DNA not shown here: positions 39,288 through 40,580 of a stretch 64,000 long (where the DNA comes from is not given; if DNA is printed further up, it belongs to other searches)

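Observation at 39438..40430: Catalytically dead NrnA-like DHH protein retained at the conserved infB-rpsO syntenic position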

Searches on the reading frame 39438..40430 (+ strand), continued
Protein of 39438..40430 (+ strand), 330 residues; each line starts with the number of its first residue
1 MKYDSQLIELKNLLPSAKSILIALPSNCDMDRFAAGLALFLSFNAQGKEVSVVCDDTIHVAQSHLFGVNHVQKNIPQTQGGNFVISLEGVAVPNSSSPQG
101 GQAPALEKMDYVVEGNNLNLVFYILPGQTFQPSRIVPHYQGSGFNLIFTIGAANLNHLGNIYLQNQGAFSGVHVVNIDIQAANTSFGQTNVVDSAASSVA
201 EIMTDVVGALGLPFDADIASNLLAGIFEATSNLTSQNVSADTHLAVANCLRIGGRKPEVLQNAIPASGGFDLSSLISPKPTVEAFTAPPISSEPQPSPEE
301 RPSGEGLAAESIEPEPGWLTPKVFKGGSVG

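Call 18: predict_structure(alignment_id=A1)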
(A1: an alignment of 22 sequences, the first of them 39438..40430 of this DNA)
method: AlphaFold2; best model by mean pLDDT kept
length: 330 residues; sequences in the alignment: 22
mean_pLDDT: 46.8   pTM: 0.28
mean pLDDT of the five models: 46.8, 45.5, 44.0, 40.9, 37.7
residues with pLDDT >= 90: 0; 70-90: 33; 50-70: 88; < 50: 209
segments of 3 or more residues with pLDDT < 50: 1-10, 26-30, 55-92, 101-107, 112-114, 116-119, 132-162, 165-199, 210-212, 260-271, 275-330
pLDDT, mean of each block of 10 residues (from residue 1): 41 55 52 57 58 43 26 32 43 53 49 44 55 46 35 41 44 38 42 40 51 65 69 71 76 70 35 44 33 38 33 35 32
secondary structure, 60 per line:
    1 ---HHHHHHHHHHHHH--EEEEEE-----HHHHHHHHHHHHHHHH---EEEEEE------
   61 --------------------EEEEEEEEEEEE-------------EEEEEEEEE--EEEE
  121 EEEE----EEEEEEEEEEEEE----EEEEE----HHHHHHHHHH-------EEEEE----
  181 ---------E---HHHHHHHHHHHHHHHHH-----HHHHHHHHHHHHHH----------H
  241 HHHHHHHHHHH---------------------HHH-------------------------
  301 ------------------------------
elements in order: H4-16 E19-24 H30-45 E49-54 E81-92 E106-114 E117-124 E129-141 E146-150 H155-164 E172-176 H194-210 H216-229 H240-251

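Call 22: list_cluster_members(proteins=[P0189, P0200, P0226, P0204, P0212, P0245, P0256, P0262, P0134, P0208])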
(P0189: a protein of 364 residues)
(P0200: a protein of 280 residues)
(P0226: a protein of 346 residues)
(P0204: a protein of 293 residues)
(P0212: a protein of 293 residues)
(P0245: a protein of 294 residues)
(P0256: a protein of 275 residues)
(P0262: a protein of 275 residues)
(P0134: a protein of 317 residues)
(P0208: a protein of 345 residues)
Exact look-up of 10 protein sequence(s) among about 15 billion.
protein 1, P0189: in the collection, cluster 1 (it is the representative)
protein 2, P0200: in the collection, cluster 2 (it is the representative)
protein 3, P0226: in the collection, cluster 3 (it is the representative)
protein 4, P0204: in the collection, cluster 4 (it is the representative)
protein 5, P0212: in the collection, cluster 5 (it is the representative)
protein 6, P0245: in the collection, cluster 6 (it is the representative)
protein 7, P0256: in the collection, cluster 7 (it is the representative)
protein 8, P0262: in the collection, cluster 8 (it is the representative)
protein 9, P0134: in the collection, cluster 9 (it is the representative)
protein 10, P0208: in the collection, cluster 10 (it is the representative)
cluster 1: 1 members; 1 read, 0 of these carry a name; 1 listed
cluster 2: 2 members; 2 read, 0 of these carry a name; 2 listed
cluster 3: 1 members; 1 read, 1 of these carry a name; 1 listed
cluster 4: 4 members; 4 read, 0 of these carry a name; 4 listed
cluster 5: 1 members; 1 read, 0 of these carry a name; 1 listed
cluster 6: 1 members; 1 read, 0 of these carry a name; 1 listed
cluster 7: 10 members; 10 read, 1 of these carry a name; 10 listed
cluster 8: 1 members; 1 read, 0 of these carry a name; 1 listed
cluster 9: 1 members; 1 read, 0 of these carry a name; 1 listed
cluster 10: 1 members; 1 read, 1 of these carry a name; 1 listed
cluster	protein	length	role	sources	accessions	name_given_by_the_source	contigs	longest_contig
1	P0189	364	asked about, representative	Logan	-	-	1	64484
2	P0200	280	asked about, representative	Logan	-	-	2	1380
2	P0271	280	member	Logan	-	-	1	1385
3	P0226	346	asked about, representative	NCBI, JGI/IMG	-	nanoRNase/pAp phosphatase (c-di-AMP/oligoRNAs hydrolase)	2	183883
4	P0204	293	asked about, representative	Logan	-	-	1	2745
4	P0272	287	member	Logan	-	-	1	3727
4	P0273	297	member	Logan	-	-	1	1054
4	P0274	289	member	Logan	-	-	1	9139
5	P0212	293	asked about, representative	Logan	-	-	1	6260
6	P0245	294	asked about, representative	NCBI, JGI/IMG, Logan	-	-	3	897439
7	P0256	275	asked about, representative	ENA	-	-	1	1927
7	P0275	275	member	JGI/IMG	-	nanoRNase/pAp phosphatase (c-di-AMP/oligoRNAs hydrolase)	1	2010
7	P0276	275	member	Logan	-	-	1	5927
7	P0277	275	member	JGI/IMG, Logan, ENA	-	-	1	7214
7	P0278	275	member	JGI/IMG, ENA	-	-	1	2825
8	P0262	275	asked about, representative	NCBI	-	-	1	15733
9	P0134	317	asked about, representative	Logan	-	-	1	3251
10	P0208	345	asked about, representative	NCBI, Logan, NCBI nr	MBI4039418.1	hypothetical protein HY388_01160 [Candidatus Daviesbacteria bacterium] | hypothetical protein [Candidatus Daviesbacteria bacterium]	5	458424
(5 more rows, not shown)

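Call 23: find_encoding_contigs(protein=P0245, flank=8000, max_places=1)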
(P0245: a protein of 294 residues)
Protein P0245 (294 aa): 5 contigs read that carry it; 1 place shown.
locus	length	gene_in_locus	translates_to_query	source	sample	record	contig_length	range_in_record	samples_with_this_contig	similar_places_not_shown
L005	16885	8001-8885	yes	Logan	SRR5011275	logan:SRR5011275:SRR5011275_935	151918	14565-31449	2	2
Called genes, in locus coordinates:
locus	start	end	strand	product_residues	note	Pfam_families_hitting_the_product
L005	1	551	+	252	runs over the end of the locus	PF00413:Peptidase_M10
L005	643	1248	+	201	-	-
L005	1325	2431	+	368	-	PF01636:APH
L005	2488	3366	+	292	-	PF00226:DnaJ, PF01556:DnaJ_C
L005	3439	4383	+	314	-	-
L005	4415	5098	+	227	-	-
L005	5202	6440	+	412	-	PF08529:NusA_N, PF13184:KH_NusA_1st, PF26594:KH_NusA_2nd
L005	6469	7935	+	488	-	PF00009:GTP_EFTU, PF00071:Ras (weak), PF01926:MMR_HSR1, PF02421:FeoB_N (faint), PF22042:EF-G_D2, PF11987:IF-2, PF03144:GTP_EFTU_D2 (weak)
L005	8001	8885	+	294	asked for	-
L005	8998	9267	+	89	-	PF00312:Ribosomal_S15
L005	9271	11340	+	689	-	PF01138:RNase_PH, PF03725:RNase_PH_C, PF03726:PNPase (weak), PF01138:RNase_PH, PF00013:KH_1, PF22675:KH-I_KHDC4-BBP (faint), PF00575:S1, PF23459:S1_RRP5 (weak)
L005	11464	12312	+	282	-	-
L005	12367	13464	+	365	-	PF00004:AAA, PF07728:AAA_5, PF22667:Lon_lid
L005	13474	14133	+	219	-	PF03167:UDG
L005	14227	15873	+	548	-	PF00753:Lactamase_B, PF23023:Anti-Pycsar_Apyc1 (faint), PF12706:Lactamase_B_2, PF22505:RNase_J_b_CASP, PF07521:RMMBL, PF17770:RNase_J_C (faint)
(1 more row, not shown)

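Call 24: find_encoding_contigs(protein=P0226, flank=8000, max_places=1)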
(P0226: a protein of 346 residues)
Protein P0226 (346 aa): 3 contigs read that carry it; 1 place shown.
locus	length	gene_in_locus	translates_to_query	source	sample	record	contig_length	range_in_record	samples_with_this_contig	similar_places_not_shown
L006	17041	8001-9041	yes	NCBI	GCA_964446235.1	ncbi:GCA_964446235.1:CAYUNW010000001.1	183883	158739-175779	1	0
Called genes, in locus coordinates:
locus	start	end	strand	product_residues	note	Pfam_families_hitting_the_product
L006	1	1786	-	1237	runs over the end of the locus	PF04997:RNA_pol_Rpb1_1, PF00623:RNA_pol_Rpb1_2, PF04983:RNA_pol_Rpb1_3, PF04998:RNA_pol_Rpb1_5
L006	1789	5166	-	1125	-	PF04563:RNA_pol_Rpb2_1, PF04561:RNA_pol_Rpb2_2, PF04565:RNA_pol_Rpb2_3, PF10385:RNA_pol_Rpb2_45, PF00562:RNA_pol_Rpb2_6, PF04560:RNA_pol_Rpb2_7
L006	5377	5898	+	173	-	-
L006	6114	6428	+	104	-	PF26594:KH_NusA_2nd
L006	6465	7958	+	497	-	PF00009:GTP_EFTU, PF00071:Ras (weak), PF01926:MMR_HSR1, PF08477:Roc (faint), PF22042:EF-G_D2, PF11987:IF-2, PF03144:GTP_EFTU_D2 (weak)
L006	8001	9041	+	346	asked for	PF01368:DHH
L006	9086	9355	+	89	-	PF00312:Ribosomal_S15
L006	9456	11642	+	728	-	PF01138:RNase_PH, PF03725:RNase_PH_C (weak), PF03726:PNPase, PF01138:RNase_PH, PF00013:KH_1, PF00575:S1, PF23459:S1_RRP5 (weak)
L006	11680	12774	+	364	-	PF13401:AAA_22 (faint), PF00004:AAA, PF07728:AAA_5, PF22667:Lon_lid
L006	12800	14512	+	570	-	PF00753:Lactamase_B, PF12706:Lactamase_B_2 (weak), PF22505:RNase_J_b_CASP, PF07521:RMMBL (weak), PF17770:RNase_J_C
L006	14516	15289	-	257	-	PF02683:DsbD_TM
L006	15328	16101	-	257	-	-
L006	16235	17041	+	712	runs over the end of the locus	PF17854:FtsK_alpha, PF01580:FtsK_SpoIIIE, PF09397:FtsK_gamma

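Call 25: find_encoding_contigs(protein=P0208, flank=8000, max_places=1)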
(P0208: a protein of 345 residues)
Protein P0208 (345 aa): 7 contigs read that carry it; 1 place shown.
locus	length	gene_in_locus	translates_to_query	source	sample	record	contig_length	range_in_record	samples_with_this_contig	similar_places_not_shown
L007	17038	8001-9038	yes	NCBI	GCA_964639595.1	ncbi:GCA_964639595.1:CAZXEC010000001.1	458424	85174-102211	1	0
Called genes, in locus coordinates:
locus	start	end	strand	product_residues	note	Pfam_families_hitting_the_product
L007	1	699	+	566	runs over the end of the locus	PF03023:MurJ, PF13440:Polysacc_synt_3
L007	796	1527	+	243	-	PF01628:HrcA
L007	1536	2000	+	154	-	PF01025:GrpE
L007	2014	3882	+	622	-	PF00012:HSP70, PF06723:MreB_Mbl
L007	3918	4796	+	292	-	PF00226:DnaJ, PF01556:DnaJ_C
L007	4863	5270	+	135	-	PF13420:Acetyltransf_4 (weak), PF00583:Acetyltransf_1, PF13673:Acetyltransf_10, PF13508:Acetyltransf_7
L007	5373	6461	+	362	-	PF08529:NusA_N, PF00575:S1 (weak), PF13184:KH_NusA_1st, PF26594:KH_NusA_2nd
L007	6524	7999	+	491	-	PF00009:GTP_EFTU, PF00025:Arf (weak), PF01926:MMR_HSR1, PF02421:FeoB_N (weak), PF22042:EF-G_D2, PF03144:GTP_EFTU_D2 (faint), PF11987:IF-2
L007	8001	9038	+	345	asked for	PF01368:DHH (faint)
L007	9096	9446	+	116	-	PF00312:Ribosomal_S15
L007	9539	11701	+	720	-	PF01138:RNase_PH, PF03725:RNase_PH_C, PF01138:RNase_PH, PF00013:KH_1, PF00575:S1, PF23459:S1_RRP5 (weak)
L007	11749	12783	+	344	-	-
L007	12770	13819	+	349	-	PF00004:AAA, PF07728:AAA_5, PF13401:AAA_22 (faint), PF22667:Lon_lid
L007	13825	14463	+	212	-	PF03167:UDG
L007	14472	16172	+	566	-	PF00753:Lactamase_B, PF12706:Lactamase_B_2, PF22505:RNase_J_b_CASP, PF07521:RMMBL, PF17770:RNase_J_C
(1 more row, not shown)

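Call 26: predict_structure(alignment_id=A2)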
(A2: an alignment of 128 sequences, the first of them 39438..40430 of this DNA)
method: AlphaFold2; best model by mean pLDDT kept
length: 330 residues; sequences in the alignment: 128
mean_pLDDT: 88.7   pTM: 0.74
mean pLDDT of the five models: 88.7, 88.4, 88.3, 88.1, 88.0
residues with pLDDT >= 90: 238; 70-90: 35; 50-70: 57; < 50: 0
segments of 3 or more residues with pLDDT < 50: none
pLDDT, mean of each block of 10 residues (from residue 1): 95 95 98 99 97 97 97 87 87 93 96 96 97 85 90 98 94 96 98 98 98 98 98 97 98 92 61 70 61 70 61 63 65
secondary structure, 60 per line:
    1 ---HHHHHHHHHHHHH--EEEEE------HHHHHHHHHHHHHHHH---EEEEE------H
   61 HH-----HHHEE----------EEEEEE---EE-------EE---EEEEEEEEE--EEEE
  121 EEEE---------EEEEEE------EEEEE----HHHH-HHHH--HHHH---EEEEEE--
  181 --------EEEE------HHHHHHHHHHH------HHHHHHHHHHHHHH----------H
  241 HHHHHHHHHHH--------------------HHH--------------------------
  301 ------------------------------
elements in order: H4-16 E19-23 H30-45 E49-53 E83-88 E106-114 E117-124 E134-139 E146-150 H155-158 H160-163 H166-169 E173-178 E189-192 H199-209 H216-229 H240-251

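Call 32: fold_search(model_id=the predicted structure, library=pdb)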
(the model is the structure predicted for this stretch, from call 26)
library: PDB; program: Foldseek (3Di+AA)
matches with E <= 10: 721; with E <= 0.001: 50
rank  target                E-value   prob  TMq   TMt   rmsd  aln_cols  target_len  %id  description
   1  5o25_B                1.1e-14  1.00  0.49  0.50   8.7       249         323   17  Structure of wildtype T.maritima PDE (TM1595) in ligand-free state (released 2017-10-25)
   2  5o7f_A                1.5e-14  1.00  0.49  0.50   8.6       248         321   17  Structure of the inactive T.maritima PDE (TM1595) D80N D154N mutant with GMP and Mn2+ (released 2017-10-25)
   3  5o1u_B                2.5e-14  1.00  0.49  0.50   8.6       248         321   17  Structure of wildtype T.maritima PDE (TM1595) with AMP and Mn2+ (released 2017-10-25)
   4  4ls9_A                2.5e-14  1.00  0.48  0.50   8.2       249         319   20  Structure of mycobacterial nrnA homolog reveals multifunctional nuclease activities (released 2014-07-16)
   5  5o4z                  2.6e-14  1.00  0.49  0.50   8.6       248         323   17  Structure of the inactive T.maritima PDE (TM1595) D80N D154N mutant with substrate 5'-pApA (released 2017-10-25)
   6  5jju_A                2.6e-14  1.00  0.48  0.49   9.9       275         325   19  Crystal structure of Rv2837c complexed with 5'-pApA and 5'-AMP (released 2016-05-04)
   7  5o1u_A                3.0e-14  1.00  0.49  0.51   8.7       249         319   17  Structure of wildtype T.maritima PDE (TM1595) with AMP and Mn2+ (released 2017-10-25)
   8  5o7f_B                7.2e-14  1.00  0.50  0.51   7.0       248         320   17  Structure of the inactive T.maritima PDE (TM1595) D80N D154N mutant with GMP and Mn2+ (released 2017-10-25)
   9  5cet                  1.8e-13  1.00  0.48  0.48   8.2       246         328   20  Crystal structure of Rv2837c (released 2015-12-23)
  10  8ioo_C                5.2e-12  1.00  0.50  0.50   7.6       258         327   20  Crystal structure of Deinococcus radiodurans RecJ-like protein in complex with Mg2+ (released 2024-03-20)
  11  8ioo_B                7.1e-12  1.00  0.49  0.50   7.6       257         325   19  Crystal structure of Deinococcus radiodurans RecJ-like protein in complex with Mg2+ (released 2024-03-20)
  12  8ioo_A                8.5e-12  1.00  0.46  0.47   8.3       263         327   20  Crystal structure of Deinococcus radiodurans RecJ-like protein in complex with Mg2+ (released 2024-03-20)
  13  8iu7_A                1.4e-10  1.00  0.47  0.49   3.0       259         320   16  Structure of Staphylococcus aureus NrnA (Pde2) in complex with Mg2+ (released 2024-04-24)
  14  5ipp_C                2.9e-10  1.00  0.46  0.48   8.0       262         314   14  Structure of Bacillus NanoRNase A active site mutant bound to a mononucleotide (released 2017-08-02)
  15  5j21_C                3.1e-10  1.00  0.48  0.50   4.0       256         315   14  Structure of Bacillus NanoRNase A (WT) (released 2017-08-02)
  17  5ipp_A                3.5e-10  1.00  0.46  0.48   8.0       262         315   14  Structure of Bacillus NanoRNase A active site mutant bound to a mononucleotide (released 2017-08-02)
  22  5j21_A                1.3e-09  1.00  0.48  0.50   6.7       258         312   14  Structure of Bacillus NanoRNase A (WT) (released 2017-08-02)
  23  5j21_B                1.4e-09  1.00  0.47  0.49   7.2       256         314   14  Structure of Bacillus NanoRNase A (WT) (released 2017-08-02)
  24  5ipp_B                1.9e-09  1.00  0.46  0.48   7.1       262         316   15  Structure of Bacillus NanoRNase A active site mutant bound to a mononucleotide (released 2017-08-02)
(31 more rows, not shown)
